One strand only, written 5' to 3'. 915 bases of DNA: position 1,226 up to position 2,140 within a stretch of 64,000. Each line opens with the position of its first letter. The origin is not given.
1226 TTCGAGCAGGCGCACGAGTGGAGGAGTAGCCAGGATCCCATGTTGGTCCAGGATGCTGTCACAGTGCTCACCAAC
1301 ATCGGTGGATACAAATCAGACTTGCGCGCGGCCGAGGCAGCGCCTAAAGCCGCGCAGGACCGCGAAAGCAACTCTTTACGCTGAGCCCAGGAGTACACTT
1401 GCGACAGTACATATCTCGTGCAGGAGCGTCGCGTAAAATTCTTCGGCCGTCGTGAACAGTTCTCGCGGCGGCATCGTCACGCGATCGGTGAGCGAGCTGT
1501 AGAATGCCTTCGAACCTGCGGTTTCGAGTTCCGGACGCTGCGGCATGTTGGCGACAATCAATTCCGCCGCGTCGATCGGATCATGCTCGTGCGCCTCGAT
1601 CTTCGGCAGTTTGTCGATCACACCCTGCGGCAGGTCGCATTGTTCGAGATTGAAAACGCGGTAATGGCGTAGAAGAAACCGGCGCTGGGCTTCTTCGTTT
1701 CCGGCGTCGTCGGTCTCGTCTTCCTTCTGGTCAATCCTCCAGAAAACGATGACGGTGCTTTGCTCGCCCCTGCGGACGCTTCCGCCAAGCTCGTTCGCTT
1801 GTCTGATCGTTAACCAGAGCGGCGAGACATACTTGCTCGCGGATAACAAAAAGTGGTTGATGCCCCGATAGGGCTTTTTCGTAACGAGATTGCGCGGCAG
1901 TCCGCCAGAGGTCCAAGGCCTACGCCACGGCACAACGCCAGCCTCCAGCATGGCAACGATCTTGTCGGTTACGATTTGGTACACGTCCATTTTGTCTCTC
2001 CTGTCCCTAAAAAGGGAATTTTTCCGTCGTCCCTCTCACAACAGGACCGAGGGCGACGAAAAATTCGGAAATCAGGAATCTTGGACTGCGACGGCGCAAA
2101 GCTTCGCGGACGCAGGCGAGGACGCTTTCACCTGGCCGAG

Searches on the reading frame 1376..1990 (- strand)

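Call 58: search_protein_families(library=pfam, proteins=[window:1376-1990:-], max_evalue=0.001)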
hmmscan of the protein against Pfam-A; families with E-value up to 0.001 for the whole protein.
window:1376-1990:- (204 aa): 2 families
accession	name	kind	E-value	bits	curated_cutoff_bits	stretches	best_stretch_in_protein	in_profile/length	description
PF08401.16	ArdcN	-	1e-33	116.6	22.6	1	2-113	2-123/123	N-terminal domain of anti-restriction factor ArdC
PF18818.7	MPTase-PolyVal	-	2.3e-09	37.9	27.5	1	153-194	12-53/126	Zincin-like metallopeptidase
